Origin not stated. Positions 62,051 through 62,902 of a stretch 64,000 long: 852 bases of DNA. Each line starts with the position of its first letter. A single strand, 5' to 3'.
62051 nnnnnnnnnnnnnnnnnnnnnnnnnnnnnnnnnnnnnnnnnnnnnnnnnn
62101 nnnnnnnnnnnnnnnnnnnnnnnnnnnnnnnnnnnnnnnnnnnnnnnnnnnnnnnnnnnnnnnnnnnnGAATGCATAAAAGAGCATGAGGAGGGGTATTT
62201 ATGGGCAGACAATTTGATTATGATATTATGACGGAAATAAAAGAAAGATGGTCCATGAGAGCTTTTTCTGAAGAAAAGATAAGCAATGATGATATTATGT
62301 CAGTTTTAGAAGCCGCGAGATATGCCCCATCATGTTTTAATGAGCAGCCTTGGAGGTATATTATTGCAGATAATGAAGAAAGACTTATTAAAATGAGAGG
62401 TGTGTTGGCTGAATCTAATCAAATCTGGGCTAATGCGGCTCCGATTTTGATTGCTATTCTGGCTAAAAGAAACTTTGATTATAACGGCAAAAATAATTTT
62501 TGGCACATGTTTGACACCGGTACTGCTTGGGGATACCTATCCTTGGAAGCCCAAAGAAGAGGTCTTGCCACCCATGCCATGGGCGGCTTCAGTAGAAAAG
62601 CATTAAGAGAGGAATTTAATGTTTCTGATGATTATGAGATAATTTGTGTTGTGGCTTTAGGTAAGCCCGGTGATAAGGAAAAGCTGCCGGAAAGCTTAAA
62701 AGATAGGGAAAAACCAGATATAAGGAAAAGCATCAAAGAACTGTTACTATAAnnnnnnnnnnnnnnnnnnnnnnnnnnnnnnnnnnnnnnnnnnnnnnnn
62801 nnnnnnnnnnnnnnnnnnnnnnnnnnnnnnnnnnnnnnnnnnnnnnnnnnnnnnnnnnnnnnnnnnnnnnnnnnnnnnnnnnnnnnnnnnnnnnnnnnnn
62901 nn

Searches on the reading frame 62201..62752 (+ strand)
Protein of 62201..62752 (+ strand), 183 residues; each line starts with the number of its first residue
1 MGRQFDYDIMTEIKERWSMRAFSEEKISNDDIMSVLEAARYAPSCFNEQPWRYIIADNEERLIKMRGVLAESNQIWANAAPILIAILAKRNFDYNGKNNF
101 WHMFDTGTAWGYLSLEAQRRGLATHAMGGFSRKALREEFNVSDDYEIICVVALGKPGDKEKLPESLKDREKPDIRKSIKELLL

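Call 10: search_protein_families(library=pfam, proteins=[window:62201-62752:+])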
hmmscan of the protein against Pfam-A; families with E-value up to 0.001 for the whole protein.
window:62201-62752:+ (183 aa): 2 families
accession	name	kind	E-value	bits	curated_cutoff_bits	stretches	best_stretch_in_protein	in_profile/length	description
PF00881.29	Nitroreductase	-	1.9e-27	96.9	23.5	2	13-73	1-61/167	Nitroreductase family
PF14512.11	TM1586_NiRdase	-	7e-14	52.4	27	1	28-69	156-196/215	Putative TM nitroreductase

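Call 39: list_cluster_members(proteins=[window:62201-62749:+, window:60181-61674:+, window:58179-59390:+, window:59480-60007:+])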
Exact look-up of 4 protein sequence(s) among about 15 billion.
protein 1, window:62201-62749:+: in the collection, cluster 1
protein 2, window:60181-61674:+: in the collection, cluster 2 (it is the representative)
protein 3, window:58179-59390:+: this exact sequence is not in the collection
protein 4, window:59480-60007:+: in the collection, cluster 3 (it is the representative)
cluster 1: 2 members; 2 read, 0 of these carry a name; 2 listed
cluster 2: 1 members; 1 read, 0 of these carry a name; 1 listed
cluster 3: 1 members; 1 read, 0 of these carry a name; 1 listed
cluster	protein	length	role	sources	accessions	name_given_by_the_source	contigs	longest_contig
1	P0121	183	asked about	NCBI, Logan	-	-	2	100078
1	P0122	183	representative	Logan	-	-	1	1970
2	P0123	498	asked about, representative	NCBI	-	-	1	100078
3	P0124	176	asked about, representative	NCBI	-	-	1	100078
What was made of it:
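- Tried and rejected: The neighbouring proteins are in the collection, on a 100,078-bp NCBI contig (call 39).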

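Call 40: find_encoding_contigs(protein=window:62201-62752:+, flank=10000, max_places=3)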
Protein window:62201-62752:+ (183 aa): 2 contigs read that carry it; 2 places shown.
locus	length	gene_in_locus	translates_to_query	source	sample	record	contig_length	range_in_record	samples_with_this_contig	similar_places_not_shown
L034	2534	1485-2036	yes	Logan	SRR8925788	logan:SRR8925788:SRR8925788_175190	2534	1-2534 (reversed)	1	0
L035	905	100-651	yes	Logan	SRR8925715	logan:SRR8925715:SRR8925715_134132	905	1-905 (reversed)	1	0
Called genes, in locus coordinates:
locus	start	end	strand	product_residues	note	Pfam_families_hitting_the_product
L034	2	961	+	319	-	?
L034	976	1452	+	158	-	-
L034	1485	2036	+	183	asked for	PF00881:Nitroreductase, PF14512:TM1586_NiRdase (weak), PF00881:Nitroreductase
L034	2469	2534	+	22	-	?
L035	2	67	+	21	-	?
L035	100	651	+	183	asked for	PF00881:Nitroreductase, PF14512:TM1586_NiRdase (weak), PF00881:Nitroreductase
